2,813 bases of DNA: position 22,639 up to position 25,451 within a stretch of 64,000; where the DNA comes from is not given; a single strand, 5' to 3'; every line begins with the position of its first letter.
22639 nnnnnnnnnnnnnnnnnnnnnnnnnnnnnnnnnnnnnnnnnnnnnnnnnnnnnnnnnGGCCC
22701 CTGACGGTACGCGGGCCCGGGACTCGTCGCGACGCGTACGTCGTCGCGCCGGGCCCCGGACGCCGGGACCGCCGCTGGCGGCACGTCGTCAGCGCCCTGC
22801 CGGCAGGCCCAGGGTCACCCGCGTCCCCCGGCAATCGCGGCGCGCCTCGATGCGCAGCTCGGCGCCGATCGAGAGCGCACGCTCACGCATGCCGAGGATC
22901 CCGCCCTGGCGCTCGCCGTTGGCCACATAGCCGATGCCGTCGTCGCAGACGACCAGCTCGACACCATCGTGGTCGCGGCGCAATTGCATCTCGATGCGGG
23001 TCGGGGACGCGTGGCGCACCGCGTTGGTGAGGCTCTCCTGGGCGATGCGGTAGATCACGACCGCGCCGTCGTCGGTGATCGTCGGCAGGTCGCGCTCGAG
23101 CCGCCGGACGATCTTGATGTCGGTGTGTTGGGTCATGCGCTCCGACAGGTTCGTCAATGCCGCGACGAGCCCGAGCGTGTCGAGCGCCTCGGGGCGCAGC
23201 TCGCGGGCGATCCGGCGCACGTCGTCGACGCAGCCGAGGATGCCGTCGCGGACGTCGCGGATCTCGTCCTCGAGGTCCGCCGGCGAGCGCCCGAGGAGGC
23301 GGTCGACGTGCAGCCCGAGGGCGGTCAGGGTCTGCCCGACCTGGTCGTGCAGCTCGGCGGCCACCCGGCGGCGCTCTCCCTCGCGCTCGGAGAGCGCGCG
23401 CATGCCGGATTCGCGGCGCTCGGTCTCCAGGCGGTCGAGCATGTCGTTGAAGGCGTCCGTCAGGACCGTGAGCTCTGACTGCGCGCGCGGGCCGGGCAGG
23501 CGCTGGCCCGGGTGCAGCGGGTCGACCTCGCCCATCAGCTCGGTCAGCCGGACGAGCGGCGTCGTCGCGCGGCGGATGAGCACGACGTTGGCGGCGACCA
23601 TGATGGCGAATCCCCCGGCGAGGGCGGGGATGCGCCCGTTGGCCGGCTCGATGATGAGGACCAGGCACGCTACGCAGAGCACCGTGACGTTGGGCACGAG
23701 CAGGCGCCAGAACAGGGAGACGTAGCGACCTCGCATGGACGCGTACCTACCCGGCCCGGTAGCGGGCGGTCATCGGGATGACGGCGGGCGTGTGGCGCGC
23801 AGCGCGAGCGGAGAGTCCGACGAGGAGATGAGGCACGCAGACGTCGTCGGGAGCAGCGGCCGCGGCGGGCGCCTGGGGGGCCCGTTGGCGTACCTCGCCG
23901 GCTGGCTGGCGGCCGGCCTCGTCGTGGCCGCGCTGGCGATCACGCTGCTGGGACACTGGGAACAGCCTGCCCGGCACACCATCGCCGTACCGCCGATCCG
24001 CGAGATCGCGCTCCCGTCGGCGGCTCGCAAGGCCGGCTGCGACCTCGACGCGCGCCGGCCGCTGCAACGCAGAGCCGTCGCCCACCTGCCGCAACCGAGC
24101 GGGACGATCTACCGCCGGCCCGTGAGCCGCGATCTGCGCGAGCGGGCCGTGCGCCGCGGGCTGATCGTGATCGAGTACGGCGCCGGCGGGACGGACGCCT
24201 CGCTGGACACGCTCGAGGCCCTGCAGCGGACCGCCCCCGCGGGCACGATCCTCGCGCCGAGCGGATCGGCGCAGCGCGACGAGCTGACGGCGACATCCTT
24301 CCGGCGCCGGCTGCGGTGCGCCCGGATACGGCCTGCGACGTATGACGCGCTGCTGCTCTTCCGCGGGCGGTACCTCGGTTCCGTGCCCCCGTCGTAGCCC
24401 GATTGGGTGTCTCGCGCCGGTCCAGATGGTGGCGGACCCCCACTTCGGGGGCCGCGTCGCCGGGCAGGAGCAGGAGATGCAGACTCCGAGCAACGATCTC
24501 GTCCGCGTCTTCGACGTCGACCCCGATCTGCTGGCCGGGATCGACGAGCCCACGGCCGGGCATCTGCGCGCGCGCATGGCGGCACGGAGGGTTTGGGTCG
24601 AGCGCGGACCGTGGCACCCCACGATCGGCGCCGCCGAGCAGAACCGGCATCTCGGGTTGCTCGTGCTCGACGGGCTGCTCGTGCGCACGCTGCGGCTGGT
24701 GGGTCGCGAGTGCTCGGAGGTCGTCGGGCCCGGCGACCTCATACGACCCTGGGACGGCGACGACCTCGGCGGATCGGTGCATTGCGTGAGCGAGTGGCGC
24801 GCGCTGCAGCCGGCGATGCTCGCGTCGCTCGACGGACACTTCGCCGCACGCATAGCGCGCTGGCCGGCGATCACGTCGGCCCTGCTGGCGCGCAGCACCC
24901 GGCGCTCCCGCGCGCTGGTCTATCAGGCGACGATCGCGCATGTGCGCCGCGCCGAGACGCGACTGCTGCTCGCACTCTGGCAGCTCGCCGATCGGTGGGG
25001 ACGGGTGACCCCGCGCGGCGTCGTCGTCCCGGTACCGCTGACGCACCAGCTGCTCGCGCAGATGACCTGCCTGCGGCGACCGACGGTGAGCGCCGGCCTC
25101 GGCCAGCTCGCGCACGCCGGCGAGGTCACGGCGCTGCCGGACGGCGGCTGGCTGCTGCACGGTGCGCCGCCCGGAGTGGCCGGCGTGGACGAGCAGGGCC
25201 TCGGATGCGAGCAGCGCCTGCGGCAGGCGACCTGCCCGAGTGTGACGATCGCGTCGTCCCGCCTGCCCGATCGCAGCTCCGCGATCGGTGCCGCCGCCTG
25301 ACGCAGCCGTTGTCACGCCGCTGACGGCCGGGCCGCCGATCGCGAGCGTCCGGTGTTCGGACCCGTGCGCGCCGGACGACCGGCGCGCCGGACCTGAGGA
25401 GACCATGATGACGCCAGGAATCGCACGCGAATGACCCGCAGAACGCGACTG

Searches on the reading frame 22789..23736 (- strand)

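Call 45: search_protein_families(library=pfam, proteins=[window:22789-23736:-], max_evalue=0.001)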
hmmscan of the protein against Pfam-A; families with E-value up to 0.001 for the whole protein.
window:22789-23736:- (315 aa): 4 families
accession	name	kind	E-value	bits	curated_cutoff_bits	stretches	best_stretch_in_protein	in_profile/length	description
PF07730.19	HisKA_3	-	1.1e-13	52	24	1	121-185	1-68/68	Histidine kinase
PF02518.31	HATPase_c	-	1e-07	32.8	26.4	1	228-313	6-109/111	Histidine kinase-, DNA gyrase B-, and HSP90-like ATPase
PF00672.30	HAMP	-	5.3e-06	27.1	25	1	52-104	1-52/53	HAMP domain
PF13581.12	HATPase_c_2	-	2.6e-05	24.7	27.4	1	231-271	35-79/127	Histidine kinase-like ATPase domain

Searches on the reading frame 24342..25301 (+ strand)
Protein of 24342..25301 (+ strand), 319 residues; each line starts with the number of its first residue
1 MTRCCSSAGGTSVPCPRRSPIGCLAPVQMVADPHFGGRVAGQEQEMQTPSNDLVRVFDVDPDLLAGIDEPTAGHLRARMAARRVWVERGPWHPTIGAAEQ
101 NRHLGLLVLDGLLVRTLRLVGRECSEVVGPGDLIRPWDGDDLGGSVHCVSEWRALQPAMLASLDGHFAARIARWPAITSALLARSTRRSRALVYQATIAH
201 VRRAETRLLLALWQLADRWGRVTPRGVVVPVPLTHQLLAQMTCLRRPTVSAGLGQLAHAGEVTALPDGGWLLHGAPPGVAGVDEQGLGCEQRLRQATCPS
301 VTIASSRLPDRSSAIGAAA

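Call 45: search_protein_families(library=pfam, proteins=[window:24342-25301:+], max_evalue=0.001)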
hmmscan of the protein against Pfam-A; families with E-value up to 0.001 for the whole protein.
window:24342-25301:+ (319 aa): 1 family
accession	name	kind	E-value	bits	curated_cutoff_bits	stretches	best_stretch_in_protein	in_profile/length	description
PF13545.12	HTH_Crp_2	-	2.2e-07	31.2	27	1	207-261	2-51/70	Crp-like helix-turn-helix domain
